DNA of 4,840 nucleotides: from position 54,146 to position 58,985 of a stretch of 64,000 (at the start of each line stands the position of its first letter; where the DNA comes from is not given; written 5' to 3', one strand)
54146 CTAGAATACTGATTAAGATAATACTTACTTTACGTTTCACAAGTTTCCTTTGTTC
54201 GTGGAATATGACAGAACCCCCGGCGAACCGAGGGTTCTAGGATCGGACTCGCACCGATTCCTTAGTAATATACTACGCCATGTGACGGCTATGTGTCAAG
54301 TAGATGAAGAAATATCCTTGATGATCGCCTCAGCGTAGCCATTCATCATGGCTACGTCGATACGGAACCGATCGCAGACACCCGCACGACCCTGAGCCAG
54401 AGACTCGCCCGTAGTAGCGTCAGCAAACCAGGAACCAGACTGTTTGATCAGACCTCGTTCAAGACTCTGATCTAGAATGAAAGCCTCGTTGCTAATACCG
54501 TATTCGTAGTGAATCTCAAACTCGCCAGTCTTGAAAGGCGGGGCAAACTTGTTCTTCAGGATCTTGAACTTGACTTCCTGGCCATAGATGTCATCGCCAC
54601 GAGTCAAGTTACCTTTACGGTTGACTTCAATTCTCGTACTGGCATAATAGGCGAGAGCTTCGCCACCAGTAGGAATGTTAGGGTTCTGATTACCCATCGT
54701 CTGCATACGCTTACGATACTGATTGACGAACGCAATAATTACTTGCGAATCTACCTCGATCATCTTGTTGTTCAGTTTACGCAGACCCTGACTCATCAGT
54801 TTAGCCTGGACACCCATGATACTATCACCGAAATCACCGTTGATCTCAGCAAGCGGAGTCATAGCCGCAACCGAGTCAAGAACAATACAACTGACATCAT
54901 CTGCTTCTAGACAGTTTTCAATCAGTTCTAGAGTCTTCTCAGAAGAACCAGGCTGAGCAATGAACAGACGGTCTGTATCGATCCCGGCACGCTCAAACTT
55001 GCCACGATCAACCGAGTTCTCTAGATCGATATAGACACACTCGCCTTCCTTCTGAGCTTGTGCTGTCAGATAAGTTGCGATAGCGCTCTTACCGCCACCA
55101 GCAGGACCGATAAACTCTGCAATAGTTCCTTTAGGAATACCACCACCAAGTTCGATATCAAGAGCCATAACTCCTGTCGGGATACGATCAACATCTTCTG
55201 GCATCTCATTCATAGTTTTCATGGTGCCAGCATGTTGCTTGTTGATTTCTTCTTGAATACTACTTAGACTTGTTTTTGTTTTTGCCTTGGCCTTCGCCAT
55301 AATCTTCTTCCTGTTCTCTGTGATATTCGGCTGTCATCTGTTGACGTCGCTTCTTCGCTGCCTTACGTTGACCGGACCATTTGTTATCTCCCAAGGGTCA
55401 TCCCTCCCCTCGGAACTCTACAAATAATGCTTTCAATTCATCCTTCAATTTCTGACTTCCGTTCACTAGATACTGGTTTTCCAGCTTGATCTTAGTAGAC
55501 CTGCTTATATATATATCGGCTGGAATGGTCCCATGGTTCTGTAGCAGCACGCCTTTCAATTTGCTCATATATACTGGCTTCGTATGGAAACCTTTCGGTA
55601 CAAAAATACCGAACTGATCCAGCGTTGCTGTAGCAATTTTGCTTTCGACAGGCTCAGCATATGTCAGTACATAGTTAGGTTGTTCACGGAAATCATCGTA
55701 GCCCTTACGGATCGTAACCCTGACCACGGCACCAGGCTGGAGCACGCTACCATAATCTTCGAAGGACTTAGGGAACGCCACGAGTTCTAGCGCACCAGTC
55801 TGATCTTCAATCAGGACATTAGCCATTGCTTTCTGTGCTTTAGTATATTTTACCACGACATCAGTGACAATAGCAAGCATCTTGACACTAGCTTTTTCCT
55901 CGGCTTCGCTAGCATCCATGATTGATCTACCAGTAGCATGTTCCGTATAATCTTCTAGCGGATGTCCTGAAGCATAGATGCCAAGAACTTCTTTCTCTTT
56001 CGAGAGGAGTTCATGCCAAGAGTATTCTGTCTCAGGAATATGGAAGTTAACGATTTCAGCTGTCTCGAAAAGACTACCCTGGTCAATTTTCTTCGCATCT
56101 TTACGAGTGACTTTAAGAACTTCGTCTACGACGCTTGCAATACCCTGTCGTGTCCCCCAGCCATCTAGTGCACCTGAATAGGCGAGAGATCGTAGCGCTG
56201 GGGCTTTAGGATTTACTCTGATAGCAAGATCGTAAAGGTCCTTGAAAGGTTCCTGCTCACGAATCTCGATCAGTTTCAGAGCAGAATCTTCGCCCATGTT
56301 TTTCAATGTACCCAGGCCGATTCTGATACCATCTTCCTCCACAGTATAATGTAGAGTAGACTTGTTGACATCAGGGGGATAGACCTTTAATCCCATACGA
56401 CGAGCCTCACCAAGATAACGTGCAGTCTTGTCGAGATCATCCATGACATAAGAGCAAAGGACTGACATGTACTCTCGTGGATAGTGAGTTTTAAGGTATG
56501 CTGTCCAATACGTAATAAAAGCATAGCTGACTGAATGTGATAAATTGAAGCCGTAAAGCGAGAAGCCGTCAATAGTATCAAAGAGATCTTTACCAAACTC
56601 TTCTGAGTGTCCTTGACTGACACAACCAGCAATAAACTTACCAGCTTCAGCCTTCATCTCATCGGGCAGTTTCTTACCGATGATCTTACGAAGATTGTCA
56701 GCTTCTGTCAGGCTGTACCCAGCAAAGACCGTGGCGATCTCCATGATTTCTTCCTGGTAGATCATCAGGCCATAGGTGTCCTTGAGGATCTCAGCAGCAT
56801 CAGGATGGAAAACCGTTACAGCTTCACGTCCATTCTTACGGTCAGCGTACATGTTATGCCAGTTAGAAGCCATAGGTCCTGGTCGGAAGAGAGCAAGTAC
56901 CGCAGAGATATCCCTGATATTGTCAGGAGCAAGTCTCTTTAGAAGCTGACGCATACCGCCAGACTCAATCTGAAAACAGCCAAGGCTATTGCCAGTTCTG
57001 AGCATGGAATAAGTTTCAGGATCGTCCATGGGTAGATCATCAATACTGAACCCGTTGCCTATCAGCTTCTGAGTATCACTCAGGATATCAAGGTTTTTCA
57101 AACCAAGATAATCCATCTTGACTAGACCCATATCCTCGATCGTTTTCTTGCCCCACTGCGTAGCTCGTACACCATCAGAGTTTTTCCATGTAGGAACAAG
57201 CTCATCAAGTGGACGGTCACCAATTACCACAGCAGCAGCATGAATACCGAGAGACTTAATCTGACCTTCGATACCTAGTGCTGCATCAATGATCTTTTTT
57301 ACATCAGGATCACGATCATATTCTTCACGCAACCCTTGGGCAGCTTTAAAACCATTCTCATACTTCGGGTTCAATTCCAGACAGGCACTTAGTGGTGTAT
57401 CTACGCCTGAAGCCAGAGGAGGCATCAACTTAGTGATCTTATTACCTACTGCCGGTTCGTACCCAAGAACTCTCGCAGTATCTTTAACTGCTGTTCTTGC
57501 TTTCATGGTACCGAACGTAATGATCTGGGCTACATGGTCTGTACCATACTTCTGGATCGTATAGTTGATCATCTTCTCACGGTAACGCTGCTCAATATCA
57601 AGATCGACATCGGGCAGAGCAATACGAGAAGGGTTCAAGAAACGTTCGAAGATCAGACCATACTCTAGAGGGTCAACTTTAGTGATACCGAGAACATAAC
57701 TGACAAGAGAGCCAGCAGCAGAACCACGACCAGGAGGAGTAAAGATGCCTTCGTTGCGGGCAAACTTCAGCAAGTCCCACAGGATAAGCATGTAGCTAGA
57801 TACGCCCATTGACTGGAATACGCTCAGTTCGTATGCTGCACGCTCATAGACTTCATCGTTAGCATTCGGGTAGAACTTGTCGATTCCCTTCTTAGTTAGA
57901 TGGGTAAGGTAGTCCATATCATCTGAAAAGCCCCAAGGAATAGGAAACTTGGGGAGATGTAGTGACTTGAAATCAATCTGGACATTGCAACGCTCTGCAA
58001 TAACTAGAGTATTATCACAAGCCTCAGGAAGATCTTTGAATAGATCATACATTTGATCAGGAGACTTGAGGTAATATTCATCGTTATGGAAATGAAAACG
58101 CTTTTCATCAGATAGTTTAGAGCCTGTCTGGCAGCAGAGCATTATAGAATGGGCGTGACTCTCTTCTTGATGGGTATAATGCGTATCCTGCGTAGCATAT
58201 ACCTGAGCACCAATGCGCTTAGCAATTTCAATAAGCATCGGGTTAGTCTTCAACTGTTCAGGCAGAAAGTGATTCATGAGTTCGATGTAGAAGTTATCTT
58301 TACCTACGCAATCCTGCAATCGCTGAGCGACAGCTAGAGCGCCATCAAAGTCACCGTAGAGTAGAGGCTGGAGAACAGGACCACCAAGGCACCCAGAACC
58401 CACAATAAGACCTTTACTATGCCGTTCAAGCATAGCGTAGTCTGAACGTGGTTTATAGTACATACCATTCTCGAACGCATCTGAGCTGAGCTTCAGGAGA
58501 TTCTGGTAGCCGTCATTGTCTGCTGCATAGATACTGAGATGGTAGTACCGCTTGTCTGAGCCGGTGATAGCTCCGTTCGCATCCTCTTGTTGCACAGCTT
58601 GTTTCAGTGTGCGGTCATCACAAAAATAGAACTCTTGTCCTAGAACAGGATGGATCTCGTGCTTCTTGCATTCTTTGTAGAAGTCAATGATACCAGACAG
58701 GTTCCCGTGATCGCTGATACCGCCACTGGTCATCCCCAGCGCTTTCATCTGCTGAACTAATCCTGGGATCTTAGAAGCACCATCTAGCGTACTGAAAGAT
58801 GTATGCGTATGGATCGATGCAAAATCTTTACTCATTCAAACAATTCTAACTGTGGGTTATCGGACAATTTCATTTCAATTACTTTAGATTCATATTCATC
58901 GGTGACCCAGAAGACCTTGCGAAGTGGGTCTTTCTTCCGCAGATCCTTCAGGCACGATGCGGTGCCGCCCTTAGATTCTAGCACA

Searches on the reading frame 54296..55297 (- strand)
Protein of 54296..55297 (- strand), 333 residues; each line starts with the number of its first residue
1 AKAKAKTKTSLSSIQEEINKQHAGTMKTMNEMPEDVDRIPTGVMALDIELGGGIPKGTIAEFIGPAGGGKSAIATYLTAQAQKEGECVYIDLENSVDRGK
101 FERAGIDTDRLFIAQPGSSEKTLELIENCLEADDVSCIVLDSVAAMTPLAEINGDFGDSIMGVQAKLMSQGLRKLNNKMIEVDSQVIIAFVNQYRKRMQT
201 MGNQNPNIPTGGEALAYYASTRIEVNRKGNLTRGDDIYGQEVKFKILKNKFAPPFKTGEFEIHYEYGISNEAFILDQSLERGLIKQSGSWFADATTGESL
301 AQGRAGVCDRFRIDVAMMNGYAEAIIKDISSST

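Call 71: search_protein_families(library=pfam, max_evalue=0.01, proteins=[window:54296-55297:-])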
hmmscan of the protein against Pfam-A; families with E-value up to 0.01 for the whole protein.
window:54296-55297:- (333 aa): 7 families
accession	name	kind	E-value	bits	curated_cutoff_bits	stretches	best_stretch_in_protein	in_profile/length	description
PF00154.27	RecA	-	1.1e-68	232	27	1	10-269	6-262/262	recA bacterial DNA recombination protein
PF08423.17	Rad51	-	2.6e-09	37.2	22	1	37-229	6-212/244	Rad51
PF06745.19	ATPase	-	3.6e-07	30.2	26.6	1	39-109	1-75/231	KaiC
PF21096.2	RecA_C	-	2e-05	25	27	1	274-319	3-46/57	RecA C-terminal domain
PF13401.12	AAA_22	-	0.0025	18.6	27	1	61-146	9-96/130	AAA domain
PF13481.12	AAA_25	-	0.005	16.9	27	0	50-149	26-158/195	AAA domain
PF00005.33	ABC_tran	-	0.0064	17.5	25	0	54-132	8-80/137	ABC transporter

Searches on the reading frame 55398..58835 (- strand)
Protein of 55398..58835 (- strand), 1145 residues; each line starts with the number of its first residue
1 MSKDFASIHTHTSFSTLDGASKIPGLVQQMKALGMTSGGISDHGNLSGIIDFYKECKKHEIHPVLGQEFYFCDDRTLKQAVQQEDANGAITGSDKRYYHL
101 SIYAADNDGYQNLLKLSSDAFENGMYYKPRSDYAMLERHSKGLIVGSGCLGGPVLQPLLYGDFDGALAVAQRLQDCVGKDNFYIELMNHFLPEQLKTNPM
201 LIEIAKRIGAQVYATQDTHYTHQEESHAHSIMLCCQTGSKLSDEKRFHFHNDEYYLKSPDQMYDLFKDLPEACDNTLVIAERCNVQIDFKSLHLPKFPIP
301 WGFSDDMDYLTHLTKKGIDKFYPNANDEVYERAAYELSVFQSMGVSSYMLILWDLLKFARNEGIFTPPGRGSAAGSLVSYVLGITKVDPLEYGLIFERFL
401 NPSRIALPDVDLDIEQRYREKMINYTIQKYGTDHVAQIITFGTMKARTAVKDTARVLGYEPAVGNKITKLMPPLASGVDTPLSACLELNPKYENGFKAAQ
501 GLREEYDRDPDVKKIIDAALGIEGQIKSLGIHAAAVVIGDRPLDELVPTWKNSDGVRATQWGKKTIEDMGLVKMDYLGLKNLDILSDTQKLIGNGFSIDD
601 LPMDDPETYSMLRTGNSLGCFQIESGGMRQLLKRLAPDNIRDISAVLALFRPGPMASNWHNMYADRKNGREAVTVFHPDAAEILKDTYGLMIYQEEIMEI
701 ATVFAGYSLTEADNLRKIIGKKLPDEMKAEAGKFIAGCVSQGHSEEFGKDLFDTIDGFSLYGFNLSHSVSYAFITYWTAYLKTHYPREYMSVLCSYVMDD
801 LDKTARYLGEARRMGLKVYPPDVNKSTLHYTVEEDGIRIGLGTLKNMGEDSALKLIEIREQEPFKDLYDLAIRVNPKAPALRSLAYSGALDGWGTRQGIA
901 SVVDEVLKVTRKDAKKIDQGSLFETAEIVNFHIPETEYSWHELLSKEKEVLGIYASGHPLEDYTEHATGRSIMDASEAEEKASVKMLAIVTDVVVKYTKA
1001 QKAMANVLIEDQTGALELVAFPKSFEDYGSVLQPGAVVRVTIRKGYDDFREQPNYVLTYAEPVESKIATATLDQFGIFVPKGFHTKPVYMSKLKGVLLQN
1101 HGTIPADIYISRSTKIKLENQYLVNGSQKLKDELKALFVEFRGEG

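Call 43: search_protein_families(library=phrogs, proteins=[window:55398-58835:-], max_evalue=0.00001)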
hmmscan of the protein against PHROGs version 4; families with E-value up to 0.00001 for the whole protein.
window:55398-58835:- (1145 aa): 9 families
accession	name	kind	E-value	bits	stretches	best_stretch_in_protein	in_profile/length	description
phrog_405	-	DNA, RNA and nucleotide metabolism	0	1051.3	1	3-1136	42-1163/1190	DNA polymerase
phrog_11165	-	DNA, RNA and nucleotide metabolism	1.6e-112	378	1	326-864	37-580/782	DNA polymerase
phrog_12219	-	DNA, RNA and nucleotide metabolism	2.5e-90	304.9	1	407-948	1-572/823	DNA polymerase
phrog_7513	-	unknown function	2.4e-77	261.8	1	2-408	8-452/461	-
phrog_21652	-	DNA, RNA and nucleotide metabolism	7.1e-75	253.4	1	373-740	37-430/476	DNA polymerase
phrog_13169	-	DNA, RNA and nucleotide metabolism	3.7e-43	149.1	1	10-406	8-415/463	DNA polymerase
phrog_4335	-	unknown function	1.1e-17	65.3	1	740-862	10-132/421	-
phrog_11127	-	DNA, RNA and nucleotide metabolism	5e-08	34.1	1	326-400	96-170/171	DNA polymerase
phrog_20695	-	DNA, RNA and nucleotide metabolism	1.1e-07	32.1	1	799-897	34-134/440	DNA binding protein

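Call 51: search_dna_similar(query=window:55398-58835:-, collection=phages, mode=protein, max_rows=12)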
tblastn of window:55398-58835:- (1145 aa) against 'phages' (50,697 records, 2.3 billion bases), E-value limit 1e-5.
Records with a match: 1449; places in all: 1458; records where one place covers at least 80% of the query: 401.
Best place of each record, by identity: <60% 1449.
By first word of the organism name: Pseudomonas 302; Mycobacterium 282; Streptomyces 211; Gordonia 132; Bacillus 99; Bacteriophage 60; Staphylococcus 47; Microbacterium 36; Escherichia 31; Enterococcus 22; and 57 more.
By host as written in the record: Mycobacterium smegmatis mc2 155 204; - 118; Pseudomonas aeruginosa 118; Pseudomonas aeruginosa PAO1 86; Streptomyces griseus ATCC 10137 81; Gordonia terrae 3612 65; Streptomyces lividans JI 1326 44; Mycobacterium smegmatis mc#155 37; and 239 more.
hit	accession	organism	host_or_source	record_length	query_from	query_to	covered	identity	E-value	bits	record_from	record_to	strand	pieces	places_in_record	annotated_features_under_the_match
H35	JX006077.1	Saccharomonospora phage PIS 136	Saccharomonospora sp.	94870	5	1137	99%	38.0%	0e+0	727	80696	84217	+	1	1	DNA polymerase III alpha subunit | Na+/proline symporter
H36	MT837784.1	Bacteriophage sp.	human fecal samples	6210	5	1052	92%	40.0%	0e+0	778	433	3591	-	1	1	record has no annotation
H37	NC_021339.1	Streptomyces phage Zemlya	Streptomyces lividans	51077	4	1052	92%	39.5%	0e+0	732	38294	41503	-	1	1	55: DNA polymerase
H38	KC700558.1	Streptomyces phage Zemlya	Streptomyces lividans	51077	4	1052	92%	39.5%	0e+0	732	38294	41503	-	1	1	55: DnaE-like DNA polymerase III alpha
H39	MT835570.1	Bacteriophage sp.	human fecal samples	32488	2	1138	99%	36.4%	0e+0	724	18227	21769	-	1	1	record has no annotation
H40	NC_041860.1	Streptomyces phage Danzina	Streptomyces venezuelae ATCC 10712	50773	1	1052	92%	39.3%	0e+0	731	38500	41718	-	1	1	DNA polymerase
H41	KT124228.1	Streptomyces phage Danzina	Streptomyces venezuelae ATCC 10712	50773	1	1052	92%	39.3%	0e+0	731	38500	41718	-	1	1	DnaE-like DNA polymerase III alpha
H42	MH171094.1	Streptomyces phage Nabi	Streptomyces griseus ATCC 10137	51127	5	1052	92%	39.3%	0e+0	733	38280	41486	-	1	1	55: DnaE-like DNA polymerase III alpha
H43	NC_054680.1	Streptomyces phage Goby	Streptomyces toxytricini NRRL B-5426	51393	1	1052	92%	39.0%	0e+0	734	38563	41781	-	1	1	55: DNA polymerase | 56: endonuclease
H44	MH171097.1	Streptomyces phage Goby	Streptomyces toxytricini NRRL B-5426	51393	1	1052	92%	39.0%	0e+0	734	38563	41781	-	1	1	55: DnaE-like DNA polymerase III alpha | 56: HNH endonuclease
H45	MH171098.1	Streptomyces phage Toma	Streptomyces toxytricini NRRL B-5426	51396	1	1052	92%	39.0%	0e+0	734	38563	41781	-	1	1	55: DnaE-like DNA polymerase III alpha | 56: HNH endonuclease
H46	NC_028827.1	Streptomyces phage Lannister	Streptomyces venezuelae ATCC 10712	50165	4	1052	92%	39.1%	0e+0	733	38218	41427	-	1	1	DNA polymerase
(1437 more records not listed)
